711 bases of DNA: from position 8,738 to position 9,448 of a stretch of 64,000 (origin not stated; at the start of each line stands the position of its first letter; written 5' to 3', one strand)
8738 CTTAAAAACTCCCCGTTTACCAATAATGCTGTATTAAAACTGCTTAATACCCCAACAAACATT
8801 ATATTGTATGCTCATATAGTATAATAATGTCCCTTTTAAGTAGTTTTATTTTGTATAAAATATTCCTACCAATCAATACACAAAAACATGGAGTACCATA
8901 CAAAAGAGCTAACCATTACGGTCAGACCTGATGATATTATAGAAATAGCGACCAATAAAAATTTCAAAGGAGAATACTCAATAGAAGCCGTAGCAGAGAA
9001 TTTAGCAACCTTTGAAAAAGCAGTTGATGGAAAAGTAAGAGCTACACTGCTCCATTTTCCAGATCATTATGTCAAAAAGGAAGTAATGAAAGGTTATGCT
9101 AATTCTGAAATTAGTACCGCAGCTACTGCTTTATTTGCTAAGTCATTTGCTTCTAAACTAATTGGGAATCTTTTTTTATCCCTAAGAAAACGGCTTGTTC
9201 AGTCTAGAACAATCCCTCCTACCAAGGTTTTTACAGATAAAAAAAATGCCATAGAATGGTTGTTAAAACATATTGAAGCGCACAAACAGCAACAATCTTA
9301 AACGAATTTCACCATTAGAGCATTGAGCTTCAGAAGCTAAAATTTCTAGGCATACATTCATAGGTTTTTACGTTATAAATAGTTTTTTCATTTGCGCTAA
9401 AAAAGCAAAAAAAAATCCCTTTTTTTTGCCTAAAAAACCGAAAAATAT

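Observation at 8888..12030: Three paralogous 135-aa cytoplasmic proteins interleaved with a T9SS cargo gene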

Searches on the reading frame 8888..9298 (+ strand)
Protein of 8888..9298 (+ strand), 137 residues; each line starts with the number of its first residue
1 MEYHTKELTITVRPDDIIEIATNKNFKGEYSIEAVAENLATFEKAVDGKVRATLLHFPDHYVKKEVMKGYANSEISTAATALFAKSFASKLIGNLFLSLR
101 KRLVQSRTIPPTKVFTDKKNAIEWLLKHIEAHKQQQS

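Call 4: search_protein_families(library=pfam, proteins=[window:8888-9298:+], max_evalue=1)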
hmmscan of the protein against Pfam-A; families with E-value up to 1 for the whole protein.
window:8888-9298:+ (137 aa): 2 families
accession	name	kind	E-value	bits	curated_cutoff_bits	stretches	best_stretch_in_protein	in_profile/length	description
PF25056.1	DUF7793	-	9.7e-08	32.5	26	1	61-127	50-111/113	Domain of unknown function (DUF7793)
PF21651.2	DUF6858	-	0.019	15.5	27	1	23-102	15-93/129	Family of unknown function (DUF6858)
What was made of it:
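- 8888..9301 (+): c1: DUF7793 protein, 137 aa, the first-position array type. PF25056 32.5 bits (cut-off 26) (call 4).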

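Call 5: search_protein_families(library=ncbifam, proteins=[window:8888-9298:+], max_evalue=1)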
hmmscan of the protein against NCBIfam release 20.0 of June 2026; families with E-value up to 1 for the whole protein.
window:8888-9298:+ (137 aa): 0 families

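Call 8: search_solved_structures(query=A1, max_evalue=10, show_alignments=2)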
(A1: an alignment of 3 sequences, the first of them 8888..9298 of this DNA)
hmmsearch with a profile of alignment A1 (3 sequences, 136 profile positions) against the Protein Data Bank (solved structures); distinct sequences matched with E-value up to 10: 4.
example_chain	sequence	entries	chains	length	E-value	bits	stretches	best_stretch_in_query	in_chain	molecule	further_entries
6wq2_A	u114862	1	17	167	0.92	12.5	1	19-98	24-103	Structural protein MCP2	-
3gxq_A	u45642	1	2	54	1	12.3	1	47-80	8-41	Putative regulator of transfer genes ArtA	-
6nhj_A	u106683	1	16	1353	1.4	11.9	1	15-101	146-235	Major capsid protein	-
7jh6_A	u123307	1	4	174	2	11.4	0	108-129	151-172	Two-domain di-Zn(II) and porphyrin-binding protein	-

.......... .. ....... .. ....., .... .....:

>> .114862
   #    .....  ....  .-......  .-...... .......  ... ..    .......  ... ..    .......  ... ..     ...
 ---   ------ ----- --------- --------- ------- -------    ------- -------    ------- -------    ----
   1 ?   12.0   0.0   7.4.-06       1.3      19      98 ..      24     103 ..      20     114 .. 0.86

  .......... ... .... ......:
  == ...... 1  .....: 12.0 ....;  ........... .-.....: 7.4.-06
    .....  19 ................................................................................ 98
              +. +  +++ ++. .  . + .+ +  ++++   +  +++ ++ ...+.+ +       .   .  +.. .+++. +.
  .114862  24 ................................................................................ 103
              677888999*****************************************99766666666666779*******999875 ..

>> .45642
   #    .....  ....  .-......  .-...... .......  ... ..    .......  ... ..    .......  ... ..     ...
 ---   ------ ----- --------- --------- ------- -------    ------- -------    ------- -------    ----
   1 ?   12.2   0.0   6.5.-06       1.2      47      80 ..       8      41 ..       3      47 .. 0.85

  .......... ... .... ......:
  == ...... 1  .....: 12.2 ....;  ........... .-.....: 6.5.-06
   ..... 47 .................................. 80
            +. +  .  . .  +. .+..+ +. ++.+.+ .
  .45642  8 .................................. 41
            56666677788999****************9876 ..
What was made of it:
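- Tried and rejected: PDB sequence search with the three-protein profile gave nothing meaningful (best E 0.9; call 8).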

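Call 10: find_homologous_proteins(query=A1, max_evalue=0.001)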
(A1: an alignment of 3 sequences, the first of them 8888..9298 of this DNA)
Query A1 (3 sequences) (137 aa, profile of the alignment): 61 proteins with E <= 0.001 among 755 candidates.
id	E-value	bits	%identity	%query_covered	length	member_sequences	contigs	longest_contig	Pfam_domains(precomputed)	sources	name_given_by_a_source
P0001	2.1e-68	246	51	97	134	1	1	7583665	PF25056.2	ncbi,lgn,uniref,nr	ncbi:DUF7793 family protein [Aureispira anguillae]|uniref:DUF7793 domain-containing protein n=1 Tax=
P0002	7.1e-67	241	37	91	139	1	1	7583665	-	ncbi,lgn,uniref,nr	ncbi:hypothetical protein [Aureispira anguillae]|uniref:Uncharacterized protein n=1 Tax=Aureispira a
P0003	8.8e-64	231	100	100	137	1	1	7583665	PF25056.2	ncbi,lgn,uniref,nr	ncbi:DUF7793 family protein [Aureispira anguillae]|uniref:DUF7793 domain-containing protein n=1 Tax=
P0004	5.2e-51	190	47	98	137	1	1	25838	PF25056.2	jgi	jgi:hypothetical protein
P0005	1.6e-50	188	47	94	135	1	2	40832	PF25056.2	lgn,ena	-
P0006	4.4e-50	187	47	94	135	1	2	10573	PF25056.2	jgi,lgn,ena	-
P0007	7.6e-50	186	47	93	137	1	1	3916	PF25056.2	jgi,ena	-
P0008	1.2e-49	185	71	99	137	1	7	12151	PF25056.2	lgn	-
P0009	1.2e-49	185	46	98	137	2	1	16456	PF25056.2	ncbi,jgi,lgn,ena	jgi:hypothetical protein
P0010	1.3e-49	185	45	98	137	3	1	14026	PF25056.2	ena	-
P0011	1.7e-49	185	47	93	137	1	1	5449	PF25056.2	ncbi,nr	ncbi:MAG: hypothetical protein JKY03_11625 [Aureispira sp.]|nr:hypothetical protein [Aureispira sp.]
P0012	7.9e-49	183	46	93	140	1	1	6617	PF25056.2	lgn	-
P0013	2.8e-48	181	45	94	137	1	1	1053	PF25056.2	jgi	-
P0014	3.7e-48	181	47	99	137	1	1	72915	PF25056.2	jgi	jgi:hypothetical protein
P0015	7.0e-48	180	45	92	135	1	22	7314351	PF25056.2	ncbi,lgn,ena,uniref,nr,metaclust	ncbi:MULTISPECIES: hypothetical protein [unclassified Aureispira]|uniref:DUF7793 family protein n=1 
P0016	1.0e-47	179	70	94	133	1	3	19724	PF25056.2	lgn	-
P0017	1.2e-47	179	45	99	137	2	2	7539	PF25056.2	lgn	-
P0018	1.5e-47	179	46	93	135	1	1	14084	PF25056.2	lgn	-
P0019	3.9e-47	177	46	98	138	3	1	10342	PF25056.2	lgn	-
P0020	4.1e-47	177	42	98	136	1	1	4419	PF25056.2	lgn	-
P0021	6.6e-47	177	45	94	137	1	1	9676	PF25056.2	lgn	-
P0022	6.9e-47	177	68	94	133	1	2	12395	PF25056.2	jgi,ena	-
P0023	5.7e-46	174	36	91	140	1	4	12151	PF25056.2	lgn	-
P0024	7.7e-46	173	65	96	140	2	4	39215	PF25056.2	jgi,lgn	jgi:hypothetical protein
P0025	3.9e-45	171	68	94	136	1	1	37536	PF25056.2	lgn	-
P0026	8.9e-45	170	68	94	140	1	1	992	PF25056.2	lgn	-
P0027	1.0e-44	169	65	94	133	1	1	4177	PF25056.2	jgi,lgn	jgi:hypothetical protein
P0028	1.4e-44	169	64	96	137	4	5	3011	PF25056.2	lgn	-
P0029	1.7e-44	169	65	94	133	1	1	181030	PF25056.2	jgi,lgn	jgi:hypothetical protein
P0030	2.2e-44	168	64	94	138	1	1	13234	PF25056.2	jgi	jgi:hypothetical protein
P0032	1.1e-43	166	66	94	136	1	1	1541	PF25056.2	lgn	-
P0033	1.8e-43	165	66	96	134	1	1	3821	PF25056.2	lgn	-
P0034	1.9e-43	165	62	94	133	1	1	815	PF25056.2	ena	-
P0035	4.0e-43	164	65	93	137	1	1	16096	PF25056.2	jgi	jgi:hypothetical protein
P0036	6.0e-42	161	64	93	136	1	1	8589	PF25056.2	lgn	-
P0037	1.5e-41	159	65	93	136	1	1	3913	PF25056.2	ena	-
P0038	1.8e-41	159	63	95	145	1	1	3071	PF25056.2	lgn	-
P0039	1.3e-39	153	44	98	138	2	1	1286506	-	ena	-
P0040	1.6e-39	153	61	96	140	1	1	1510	PF25056.2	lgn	-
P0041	1.9e-36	143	50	94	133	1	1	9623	PF25056.2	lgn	-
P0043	1.4e-35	140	48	94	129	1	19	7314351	PF25056.2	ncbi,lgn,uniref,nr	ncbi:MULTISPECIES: hypothetical protein [unclassified Aureispira]|uniref:DUF7793 family protein n=1 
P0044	3.5e-35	139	47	94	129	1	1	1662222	PF25056.2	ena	-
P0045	5.6e-35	138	50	91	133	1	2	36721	PF25056.2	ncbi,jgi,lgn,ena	jgi:hypothetical protein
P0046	2.3e-34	136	46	91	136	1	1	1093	PF25056.2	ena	-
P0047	2.5e-34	136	44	94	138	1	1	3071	PF25056.2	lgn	-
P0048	1.2e-33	134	45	91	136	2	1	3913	PF25056.2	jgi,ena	-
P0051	1.4e-31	127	47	91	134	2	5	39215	PF25056.2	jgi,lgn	jgi:hypothetical protein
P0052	2.7e-31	126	44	91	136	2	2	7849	PF25056.2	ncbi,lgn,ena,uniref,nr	ncbi:MAG: Unknown protein [uncultured Aureispira sp.]|uniref:DUF7793 domain-containing protein n=1 T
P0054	1.5e-28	117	41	91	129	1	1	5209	PF25056.2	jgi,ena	-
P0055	4.2e-28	116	47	95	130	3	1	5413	PF25056.2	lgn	-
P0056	6.6e-27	112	46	95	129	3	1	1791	PF25056.2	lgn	-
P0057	2.1e-26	110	46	98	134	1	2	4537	PF25056.2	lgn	-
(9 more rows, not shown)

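Call 14: find_encoding_contigs(protein=P0029, flank=10000, max_places=3)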
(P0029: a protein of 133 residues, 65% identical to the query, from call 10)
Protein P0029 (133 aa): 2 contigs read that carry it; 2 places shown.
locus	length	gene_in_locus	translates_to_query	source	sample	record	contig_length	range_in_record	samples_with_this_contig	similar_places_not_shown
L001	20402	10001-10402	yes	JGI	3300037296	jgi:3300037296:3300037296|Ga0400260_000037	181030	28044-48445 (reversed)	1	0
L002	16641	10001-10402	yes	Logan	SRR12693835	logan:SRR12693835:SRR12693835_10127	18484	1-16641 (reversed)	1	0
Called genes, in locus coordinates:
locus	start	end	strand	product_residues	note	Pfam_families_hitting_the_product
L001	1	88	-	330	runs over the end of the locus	PF18962:Por_Secre_tail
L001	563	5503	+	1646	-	PF13585:CHU_C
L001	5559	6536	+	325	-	PF11751:PorP_SprF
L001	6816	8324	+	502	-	-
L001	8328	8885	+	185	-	-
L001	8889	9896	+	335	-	PF00535:Glycos_transf_2, PF13641:Glyco_tranf_2_3 (weak)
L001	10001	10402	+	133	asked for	PF25056:DUF7793 (weak)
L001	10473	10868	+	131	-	PF25056:DUF7793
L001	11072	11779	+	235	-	PF02224:Cytidylate_kin, PF13189:Cytidylate_kin2, PF13238:AAA_18 (weak)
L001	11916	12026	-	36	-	-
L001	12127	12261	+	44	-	-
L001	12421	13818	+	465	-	PF00890:FAD_binding_2, PF01134:GIDA, PF01266:DAO (faint), PF07992:Pyr_redox_2, PF12831:FAD_oxidored, PF13738:Pyr_redox_3, PF00070:Pyr_redox, PF02852:Pyr_redox_dim, +4 more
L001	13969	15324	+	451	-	PF03572:Peptidase_S41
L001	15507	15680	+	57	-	-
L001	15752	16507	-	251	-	-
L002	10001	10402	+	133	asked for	PF25056:DUF7793 (weak)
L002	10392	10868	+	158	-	PF25056:DUF7793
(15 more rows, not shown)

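Call 15: find_encoding_contigs(protein=P0015, flank=10000, max_places=3)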
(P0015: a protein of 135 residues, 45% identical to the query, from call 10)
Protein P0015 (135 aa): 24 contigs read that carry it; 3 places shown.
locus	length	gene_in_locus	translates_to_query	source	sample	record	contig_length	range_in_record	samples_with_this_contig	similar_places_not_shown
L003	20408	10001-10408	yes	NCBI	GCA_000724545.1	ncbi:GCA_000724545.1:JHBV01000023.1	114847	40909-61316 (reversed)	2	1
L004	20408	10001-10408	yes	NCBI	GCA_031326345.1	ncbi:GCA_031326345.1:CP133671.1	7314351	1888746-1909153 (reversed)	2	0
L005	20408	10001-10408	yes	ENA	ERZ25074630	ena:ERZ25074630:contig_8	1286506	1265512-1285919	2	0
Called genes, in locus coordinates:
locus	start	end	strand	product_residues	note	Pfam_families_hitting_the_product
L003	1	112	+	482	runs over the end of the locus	PF13568:OMP_b-brl_2, PF13505:OMP_b-brl (weak)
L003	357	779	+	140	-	PF02367:TsaE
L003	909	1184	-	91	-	-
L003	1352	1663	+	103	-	PF00216:Bac_DNA_binding, PF18291:HU-HIG (weak)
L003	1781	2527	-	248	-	PF01884:PcrB, PF00977:His_biosynth, PF01207:Dus (weak)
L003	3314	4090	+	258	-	PF20243:MbnP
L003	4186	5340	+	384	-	PF03150:CCP_MauG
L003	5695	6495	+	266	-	PF00160:Pro_isomerase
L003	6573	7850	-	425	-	PF00278:Orn_DAP_Arg_deC, PF02784:Orn_Arg_deC_N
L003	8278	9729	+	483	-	PF02113:Peptidase_S13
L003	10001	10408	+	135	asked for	PF25056:DUF7793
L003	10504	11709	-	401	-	PF05222:AlaDh_PNT_N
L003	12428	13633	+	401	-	PF00589:Phage_integrase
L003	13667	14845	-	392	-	-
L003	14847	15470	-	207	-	PF00182:Glyco_hydro_19 (weak)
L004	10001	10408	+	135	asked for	PF25056:DUF7793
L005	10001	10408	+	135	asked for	PF25056:DUF7793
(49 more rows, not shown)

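Call 18: predict_structure(alignment_id=A2)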
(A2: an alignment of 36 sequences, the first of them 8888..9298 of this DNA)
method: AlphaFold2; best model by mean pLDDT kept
length: 137 residues; sequences in the alignment: 36
mean_pLDDT: 92.5   pTM: 0.86
mean pLDDT of the five models: 92.5, 91.3, 91.3, 90.2, 88.6
residues with pLDDT >= 90: 113; 70-90: 21; 50-70: 3; < 50: 0
segments of 3 or more residues with pLDDT < 50: none
pLDDT, mean of each block of 10 residues (from residue 1): 96 97 92 96 95 94 93 91 93 91 78 95 97 85
secondary structure, 60 per line:
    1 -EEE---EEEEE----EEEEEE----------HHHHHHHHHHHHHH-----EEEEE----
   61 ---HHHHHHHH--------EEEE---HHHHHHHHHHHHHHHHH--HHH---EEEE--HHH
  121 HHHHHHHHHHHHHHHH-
elements in order: E2-4 E8-12 E17-22 H33-46 E52-56 H64-71 E80-83 H87-103 E112-115 H118-136
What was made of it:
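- On STAS / SpoIIAA-like superfamily (fold level): AF2 topology is b-b-b-a-b-a-b-a-b-a with pLDDT 92.5 (call 18).
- Fold: AF2 pLDDT 92.5, pTM 0.86 (call 18).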

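Call 22: find_encoding_contigs(protein=P0043, flank=10000, max_places=3)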
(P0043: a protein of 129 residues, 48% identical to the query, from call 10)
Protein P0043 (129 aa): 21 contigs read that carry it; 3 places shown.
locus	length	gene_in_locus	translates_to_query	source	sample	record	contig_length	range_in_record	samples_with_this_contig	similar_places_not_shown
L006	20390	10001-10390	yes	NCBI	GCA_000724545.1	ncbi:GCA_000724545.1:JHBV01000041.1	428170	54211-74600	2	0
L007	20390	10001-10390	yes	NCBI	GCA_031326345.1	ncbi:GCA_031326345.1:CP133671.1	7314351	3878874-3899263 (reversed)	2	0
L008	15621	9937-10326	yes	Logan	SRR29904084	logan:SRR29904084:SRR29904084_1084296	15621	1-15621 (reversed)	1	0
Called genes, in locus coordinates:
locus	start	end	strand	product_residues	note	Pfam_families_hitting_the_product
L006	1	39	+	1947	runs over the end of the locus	PF13385:Laminin_G_3, PF18962:Por_Secre_tail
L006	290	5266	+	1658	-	PF13585:CHU_C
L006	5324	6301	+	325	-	PF11751:PorP_SprF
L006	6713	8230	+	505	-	-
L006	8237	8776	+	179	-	-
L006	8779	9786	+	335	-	PF00535:Glycos_transf_2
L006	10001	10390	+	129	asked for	PF25056:DUF7793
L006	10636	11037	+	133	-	PF25056:DUF7793 (weak)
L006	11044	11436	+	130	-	PF25056:DUF7793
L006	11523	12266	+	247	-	PF02224:Cytidylate_kin, PF13189:Cytidylate_kin2, PF13238:AAA_18 (weak)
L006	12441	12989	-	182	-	PF01243:PNPOx_N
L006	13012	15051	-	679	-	PF00069:Pkinase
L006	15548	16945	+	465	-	PF00890:FAD_binding_2, PF01134:GIDA, PF01266:DAO (faint), PF07992:Pyr_redox_2, PF12831:FAD_oxidored, PF13738:Pyr_redox_3, PF00070:Pyr_redox, PF02852:Pyr_redox_dim, +4 more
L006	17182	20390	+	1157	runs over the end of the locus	PF13424:TPR_12 (faint), PF00515:TPR_1 (faint), PF07719:TPR_2 (faint), PF13176:TPR_7 (faint), PF13181:TPR_8 (faint), PF12770:CHAT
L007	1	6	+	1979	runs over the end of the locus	PF13385:Laminin_G_3, PF18962:Por_Secre_tail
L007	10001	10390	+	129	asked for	PF25056:DUF7793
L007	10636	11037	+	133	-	PF25056:DUF7793 (weak)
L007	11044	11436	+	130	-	PF25056:DUF7793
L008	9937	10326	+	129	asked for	PF25056:DUF7793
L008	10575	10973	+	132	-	PF25056:DUF7793 (weak)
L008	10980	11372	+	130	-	PF25056:DUF7793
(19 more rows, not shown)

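Call 26: find_encoding_contigs(protein=P0008, flank=10000, max_places=3)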
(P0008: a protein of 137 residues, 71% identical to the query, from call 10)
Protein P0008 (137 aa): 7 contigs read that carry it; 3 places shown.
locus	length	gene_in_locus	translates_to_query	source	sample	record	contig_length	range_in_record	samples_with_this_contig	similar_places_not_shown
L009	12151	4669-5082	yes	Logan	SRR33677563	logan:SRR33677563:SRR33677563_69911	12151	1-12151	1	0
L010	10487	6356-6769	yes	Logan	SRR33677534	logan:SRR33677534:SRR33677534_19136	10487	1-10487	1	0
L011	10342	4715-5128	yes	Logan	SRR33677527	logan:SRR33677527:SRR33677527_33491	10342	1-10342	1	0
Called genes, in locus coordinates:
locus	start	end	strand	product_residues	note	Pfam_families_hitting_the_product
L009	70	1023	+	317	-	PF11751:PorP_SprF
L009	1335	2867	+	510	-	-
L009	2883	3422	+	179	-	-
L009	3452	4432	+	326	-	PF00535:Glycos_transf_2, PF13641:Glyco_tranf_2_3, PF22674:C2185-like_N (faint)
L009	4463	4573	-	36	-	-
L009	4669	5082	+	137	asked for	PF25056:DUF7793 (weak)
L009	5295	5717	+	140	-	PF25056:DUF7793 (faint)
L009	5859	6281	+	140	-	PF25056:DUF7793 (weak)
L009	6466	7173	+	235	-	PF02224:Cytidylate_kin, PF13189:Cytidylate_kin2, PF13238:AAA_18 (faint)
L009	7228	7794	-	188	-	PF01243:PNPOx_N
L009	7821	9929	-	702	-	PF00069:Pkinase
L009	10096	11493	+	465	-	PF00890:FAD_binding_2, PF01134:GIDA, PF01266:DAO (faint), PF07992:Pyr_redox_2, PF12831:FAD_oxidored, PF13738:Pyr_redox_3, PF00070:Pyr_redox, PF02852:Pyr_redox_dim, +3 more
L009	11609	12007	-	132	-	PF03928:HbpS-like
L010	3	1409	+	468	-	?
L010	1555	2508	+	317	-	PF11751:PorP_SprF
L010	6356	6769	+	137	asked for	PF25056:DUF7793 (weak)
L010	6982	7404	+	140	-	PF25056:DUF7793 (faint)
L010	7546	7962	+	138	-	PF25056:DUF7793 (weak)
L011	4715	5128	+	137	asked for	PF25056:DUF7793 (weak)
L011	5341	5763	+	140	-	PF25056:DUF7793 (faint)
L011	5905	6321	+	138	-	PF25056:DUF7793 (weak)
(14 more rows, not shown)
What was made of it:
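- On Anti-sigma-factor antagonist (SpoIIAA/RsbV): The relatives' loci show the same picture (calls 14, 22, 26).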

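Call 27: find_encoding_contigs(protein=P0039, flank=8000, max_places=2)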
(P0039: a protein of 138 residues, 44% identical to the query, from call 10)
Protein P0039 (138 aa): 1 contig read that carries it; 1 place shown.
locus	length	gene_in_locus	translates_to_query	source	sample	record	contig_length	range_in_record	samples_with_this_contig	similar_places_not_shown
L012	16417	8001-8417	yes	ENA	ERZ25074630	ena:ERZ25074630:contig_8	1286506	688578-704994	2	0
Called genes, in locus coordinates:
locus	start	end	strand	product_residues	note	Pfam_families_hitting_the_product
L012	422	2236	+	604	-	PF00664:ABC_membrane, PF02463:SMC_N (faint), PF00005:ABC_tran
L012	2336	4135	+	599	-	-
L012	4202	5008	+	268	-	PF00226:DnaJ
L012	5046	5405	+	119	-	-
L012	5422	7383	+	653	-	PF02518:HATPase_c, PF13589:HATPase_c_3, PF01119:DNA_mis_repair, PF08676:MutL_C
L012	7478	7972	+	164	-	-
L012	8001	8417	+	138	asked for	-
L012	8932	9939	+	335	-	-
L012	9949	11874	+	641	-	-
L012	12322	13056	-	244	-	-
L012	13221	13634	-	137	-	PF00903:Glyoxalase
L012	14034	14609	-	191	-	PF02525:Flavodoxin_2, PF03358:FMN_red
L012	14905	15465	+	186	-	-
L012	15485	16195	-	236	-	PF08713:DNA_alkylation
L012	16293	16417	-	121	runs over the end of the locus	PF08818:DUF1801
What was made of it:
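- Paralogues of the same subtypes sit alone at unrelated loci (calls 15, 27).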
